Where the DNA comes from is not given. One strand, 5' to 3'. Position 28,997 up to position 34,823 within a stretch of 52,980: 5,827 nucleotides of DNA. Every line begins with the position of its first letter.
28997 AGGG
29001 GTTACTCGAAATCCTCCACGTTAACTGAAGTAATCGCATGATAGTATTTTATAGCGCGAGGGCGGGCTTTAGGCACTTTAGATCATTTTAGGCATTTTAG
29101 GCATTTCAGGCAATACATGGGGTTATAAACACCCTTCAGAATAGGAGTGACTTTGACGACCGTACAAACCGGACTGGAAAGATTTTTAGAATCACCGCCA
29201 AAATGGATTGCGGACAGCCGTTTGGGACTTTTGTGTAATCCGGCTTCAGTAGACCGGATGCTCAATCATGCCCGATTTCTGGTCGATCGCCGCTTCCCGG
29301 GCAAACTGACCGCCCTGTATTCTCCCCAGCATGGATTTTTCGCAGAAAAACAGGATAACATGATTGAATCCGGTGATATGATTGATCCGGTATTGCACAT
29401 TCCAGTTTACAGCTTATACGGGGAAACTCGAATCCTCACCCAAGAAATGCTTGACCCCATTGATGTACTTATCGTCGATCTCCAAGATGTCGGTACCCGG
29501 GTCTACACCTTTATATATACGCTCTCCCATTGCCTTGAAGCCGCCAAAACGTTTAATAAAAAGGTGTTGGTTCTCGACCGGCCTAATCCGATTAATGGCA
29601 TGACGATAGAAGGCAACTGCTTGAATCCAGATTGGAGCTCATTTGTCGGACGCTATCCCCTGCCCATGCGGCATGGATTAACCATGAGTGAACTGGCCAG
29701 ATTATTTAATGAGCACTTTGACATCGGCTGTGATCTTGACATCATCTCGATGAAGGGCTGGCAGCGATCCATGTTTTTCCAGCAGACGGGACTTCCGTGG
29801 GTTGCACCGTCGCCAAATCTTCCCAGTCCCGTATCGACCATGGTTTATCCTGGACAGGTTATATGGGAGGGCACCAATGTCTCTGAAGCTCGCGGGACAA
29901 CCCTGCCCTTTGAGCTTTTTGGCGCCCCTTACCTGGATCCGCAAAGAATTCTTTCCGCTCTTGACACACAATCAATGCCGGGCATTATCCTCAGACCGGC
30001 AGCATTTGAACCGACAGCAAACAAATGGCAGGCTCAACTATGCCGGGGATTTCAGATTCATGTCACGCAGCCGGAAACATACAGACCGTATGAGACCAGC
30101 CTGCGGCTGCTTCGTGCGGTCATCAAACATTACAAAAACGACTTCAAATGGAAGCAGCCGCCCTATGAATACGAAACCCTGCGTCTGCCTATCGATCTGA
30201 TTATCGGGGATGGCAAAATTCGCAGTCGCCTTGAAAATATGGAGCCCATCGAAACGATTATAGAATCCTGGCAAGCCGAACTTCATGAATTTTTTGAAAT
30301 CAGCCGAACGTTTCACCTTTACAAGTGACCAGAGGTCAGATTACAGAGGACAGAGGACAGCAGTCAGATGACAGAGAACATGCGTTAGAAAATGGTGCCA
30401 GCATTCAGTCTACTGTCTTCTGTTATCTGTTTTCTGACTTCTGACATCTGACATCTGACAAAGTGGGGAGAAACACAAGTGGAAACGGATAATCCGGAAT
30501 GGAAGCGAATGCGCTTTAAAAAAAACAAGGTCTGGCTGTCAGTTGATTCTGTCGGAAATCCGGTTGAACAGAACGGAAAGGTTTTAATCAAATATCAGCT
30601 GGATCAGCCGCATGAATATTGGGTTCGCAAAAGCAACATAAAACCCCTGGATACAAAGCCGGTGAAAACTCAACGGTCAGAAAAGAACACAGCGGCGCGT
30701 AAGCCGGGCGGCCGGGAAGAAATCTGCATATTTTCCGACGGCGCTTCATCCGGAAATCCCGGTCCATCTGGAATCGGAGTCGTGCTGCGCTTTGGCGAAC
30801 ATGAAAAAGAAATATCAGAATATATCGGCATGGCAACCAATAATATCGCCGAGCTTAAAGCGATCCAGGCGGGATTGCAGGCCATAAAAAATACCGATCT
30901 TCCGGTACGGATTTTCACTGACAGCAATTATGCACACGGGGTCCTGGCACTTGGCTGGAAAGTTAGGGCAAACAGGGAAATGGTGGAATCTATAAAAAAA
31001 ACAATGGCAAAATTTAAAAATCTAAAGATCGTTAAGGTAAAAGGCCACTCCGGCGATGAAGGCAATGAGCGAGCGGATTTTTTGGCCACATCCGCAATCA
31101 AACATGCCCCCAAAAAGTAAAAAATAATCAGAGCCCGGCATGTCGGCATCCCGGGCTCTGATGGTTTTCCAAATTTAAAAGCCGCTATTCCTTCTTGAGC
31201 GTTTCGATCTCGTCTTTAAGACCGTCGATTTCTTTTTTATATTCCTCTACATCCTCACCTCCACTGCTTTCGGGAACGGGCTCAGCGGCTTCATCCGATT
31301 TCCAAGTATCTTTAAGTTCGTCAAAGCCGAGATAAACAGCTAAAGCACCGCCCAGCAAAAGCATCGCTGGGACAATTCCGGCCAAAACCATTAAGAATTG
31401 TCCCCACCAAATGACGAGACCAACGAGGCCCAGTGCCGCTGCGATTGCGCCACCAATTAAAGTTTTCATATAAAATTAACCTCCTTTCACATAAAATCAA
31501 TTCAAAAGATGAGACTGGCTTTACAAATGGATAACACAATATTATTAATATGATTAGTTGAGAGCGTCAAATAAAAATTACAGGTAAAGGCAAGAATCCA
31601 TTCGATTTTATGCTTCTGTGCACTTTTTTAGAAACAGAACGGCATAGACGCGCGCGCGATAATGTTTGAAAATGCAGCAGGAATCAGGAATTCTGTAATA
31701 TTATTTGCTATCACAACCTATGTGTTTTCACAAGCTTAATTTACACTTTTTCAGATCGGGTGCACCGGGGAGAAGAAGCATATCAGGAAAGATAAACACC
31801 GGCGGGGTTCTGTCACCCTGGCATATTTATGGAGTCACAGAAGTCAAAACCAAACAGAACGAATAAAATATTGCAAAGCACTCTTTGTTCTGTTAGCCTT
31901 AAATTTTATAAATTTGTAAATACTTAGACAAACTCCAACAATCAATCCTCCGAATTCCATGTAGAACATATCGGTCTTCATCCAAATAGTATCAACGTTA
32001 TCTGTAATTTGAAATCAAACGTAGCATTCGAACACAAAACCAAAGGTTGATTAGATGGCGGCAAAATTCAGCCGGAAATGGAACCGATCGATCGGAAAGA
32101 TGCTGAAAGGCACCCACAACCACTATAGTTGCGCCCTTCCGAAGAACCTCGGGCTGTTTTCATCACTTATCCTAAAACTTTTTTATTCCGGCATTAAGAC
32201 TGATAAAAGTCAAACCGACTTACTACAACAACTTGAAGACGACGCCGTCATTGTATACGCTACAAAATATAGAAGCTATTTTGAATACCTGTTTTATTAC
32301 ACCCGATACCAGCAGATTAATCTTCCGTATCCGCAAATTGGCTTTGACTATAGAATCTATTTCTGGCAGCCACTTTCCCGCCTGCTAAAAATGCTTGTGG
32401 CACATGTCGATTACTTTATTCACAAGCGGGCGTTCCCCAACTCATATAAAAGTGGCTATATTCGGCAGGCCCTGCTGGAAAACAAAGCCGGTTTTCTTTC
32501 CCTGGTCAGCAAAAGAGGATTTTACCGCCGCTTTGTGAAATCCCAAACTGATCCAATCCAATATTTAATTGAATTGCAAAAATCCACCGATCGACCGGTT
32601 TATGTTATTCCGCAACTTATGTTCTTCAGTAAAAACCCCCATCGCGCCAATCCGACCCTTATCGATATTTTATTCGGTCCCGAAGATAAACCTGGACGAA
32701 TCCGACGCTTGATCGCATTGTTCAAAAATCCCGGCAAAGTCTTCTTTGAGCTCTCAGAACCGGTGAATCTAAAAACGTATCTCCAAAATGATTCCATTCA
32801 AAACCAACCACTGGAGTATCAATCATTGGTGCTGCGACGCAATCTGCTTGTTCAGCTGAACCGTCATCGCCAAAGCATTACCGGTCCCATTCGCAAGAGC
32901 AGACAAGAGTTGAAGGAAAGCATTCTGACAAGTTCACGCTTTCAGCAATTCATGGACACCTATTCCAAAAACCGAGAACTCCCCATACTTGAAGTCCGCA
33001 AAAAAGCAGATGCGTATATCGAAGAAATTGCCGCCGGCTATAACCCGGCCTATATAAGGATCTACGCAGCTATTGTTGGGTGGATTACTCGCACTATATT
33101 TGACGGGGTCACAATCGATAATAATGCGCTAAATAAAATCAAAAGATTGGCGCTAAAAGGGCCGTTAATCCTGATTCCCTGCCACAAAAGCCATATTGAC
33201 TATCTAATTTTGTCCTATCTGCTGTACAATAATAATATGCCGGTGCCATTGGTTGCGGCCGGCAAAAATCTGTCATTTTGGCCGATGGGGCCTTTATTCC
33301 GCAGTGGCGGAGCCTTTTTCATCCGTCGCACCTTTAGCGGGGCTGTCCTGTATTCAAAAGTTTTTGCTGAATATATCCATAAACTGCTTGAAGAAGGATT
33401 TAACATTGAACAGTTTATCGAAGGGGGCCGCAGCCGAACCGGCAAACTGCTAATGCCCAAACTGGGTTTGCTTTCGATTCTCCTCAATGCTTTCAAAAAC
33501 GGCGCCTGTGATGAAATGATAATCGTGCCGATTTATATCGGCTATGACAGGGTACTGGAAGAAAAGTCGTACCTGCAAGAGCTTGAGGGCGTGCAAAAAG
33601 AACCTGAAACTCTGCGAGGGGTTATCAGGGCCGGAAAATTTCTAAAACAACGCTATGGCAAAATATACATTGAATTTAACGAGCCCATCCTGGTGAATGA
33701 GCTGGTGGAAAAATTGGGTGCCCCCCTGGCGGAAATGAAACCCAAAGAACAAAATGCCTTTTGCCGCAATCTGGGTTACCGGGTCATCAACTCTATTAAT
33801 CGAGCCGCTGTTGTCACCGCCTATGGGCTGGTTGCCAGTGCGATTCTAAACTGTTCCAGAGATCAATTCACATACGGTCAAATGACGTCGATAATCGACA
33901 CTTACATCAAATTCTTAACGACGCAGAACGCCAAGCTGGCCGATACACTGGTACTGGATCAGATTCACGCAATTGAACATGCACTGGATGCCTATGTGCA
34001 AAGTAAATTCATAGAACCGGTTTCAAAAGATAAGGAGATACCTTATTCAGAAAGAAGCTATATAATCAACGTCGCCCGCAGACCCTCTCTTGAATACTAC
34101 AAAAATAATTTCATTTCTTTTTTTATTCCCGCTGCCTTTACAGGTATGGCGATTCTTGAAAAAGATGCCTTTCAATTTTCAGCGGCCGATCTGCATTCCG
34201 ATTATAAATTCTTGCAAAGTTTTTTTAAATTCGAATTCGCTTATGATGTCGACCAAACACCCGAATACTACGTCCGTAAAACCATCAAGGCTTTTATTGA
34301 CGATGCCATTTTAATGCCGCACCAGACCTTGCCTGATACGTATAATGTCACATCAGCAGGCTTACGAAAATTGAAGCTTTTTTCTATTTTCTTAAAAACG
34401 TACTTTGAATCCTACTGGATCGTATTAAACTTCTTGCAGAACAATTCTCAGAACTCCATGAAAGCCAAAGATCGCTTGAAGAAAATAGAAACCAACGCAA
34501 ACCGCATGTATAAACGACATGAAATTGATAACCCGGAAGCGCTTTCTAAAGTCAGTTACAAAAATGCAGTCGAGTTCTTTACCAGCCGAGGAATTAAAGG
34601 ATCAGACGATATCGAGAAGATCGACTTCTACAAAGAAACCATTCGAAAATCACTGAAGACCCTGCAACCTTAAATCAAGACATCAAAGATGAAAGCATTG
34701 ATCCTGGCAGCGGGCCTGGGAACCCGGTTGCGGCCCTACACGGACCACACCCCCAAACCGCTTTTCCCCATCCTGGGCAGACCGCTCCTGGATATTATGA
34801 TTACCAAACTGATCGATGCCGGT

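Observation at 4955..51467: A family of long hairpin elements whose arms are in-phase tandem 7-10-nt units fills most large intergenic spacers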

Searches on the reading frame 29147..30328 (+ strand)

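Call 10: search_protein_families(library=ncbifam, proteins=[window:29147-30328:+], max_evalue=0.00001)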
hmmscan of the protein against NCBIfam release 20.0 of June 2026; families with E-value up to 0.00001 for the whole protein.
window:29147-30328:+ (393 aa): 0 families

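Call 73: search_protein_families(library=pfam, proteins=[window:29147-30328:+], max_evalue=0.001)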
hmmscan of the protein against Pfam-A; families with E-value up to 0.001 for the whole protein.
window:29147-30328:+ (393 aa): 2 families
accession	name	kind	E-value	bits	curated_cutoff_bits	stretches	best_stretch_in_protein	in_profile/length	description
PF07075.17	NamZ_N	-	1.1e-78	263.7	26.9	1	27-227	2-201/203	Exo-beta-N-acetylmuramidase NamZ, N-terminal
PF20732.2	NamZ_C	-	2.4e-49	168.4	25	1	232-392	1-152/152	Exo-beta-N-acetylmuramidase NamZ, C-terminal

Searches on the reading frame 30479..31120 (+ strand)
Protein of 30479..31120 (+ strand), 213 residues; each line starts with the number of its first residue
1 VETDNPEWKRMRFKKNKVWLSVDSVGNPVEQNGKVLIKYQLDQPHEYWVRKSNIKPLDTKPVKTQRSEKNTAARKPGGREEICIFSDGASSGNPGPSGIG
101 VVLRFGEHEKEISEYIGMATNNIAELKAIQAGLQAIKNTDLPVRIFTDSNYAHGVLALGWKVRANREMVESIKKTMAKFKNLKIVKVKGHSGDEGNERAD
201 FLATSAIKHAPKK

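Call 10: search_protein_families(library=ncbifam, proteins=[window:30479-31120:+], max_evalue=0.00001)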
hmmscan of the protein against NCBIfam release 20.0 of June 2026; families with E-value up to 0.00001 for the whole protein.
window:30479-31120:+ (213 aa): 5 families
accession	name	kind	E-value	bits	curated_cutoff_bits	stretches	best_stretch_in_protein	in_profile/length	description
NF001236.0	PRK00203.1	equivalog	2.4e-26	92.1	160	1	80-211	3-145/151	ribonuclease HI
NF005567.0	PRK07238.1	equivalog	5.6e-15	55.5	326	1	81-210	3-134/378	bifunctional RNase H/acid phosphatase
NF005116.0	PRK06548.1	equivalog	1.9e-13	50.6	280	1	80-207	4-140/161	ribonuclease H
NF041306.1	RnaseHI_Halo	equivalog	3.2e-12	46.7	300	1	76-208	66-196/197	ribonuclease HI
NF010482.0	PRK13907.1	equivalog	7.5e-08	32.5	231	1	82-207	2-125/128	ribonuclease H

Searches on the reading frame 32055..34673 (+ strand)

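Call 10: search_protein_families(library=ncbifam, proteins=[window:32055-34673:+], max_evalue=0.00001)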
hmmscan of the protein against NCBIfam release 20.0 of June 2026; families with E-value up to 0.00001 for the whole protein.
window:32055-34673:+ (872 aa): 6 families
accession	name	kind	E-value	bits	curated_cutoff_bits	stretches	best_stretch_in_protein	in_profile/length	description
NF003441.0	PRK04974.1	equivalog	2.7e-135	452.7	610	1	165-858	102-786/823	glycerol-3-phosphate 1-O-acyltransferase PlsB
TIGR03703.1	plsB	equivalog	5.5e-131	438.5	618.5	1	166-853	93-771/799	glycerol-3-phosphate 1-O-acyltransferase PlsB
NF002886.0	PRK03355.1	equivalog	7.6e-95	319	721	1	198-851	94-746/787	glycerol-3-phosphate 1-O-acyltransferase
NF008883.0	PRK11915.1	equivalog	1.6e-50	172.3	698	1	278-852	27-589/621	lysophospholipid acyltransferase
TIGR00530.1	AGP_acyltrn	subfamily_domain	1.8e-07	30.9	102.95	1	366-479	13-120/130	1-acylglycerol-3-phosphate O-acyltransferase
NF006386.0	PRK08633.1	equivalog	5e-06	24.5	1221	1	362-496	434-552/1147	acyl-[ACP]--phospholipid O-acyltransferase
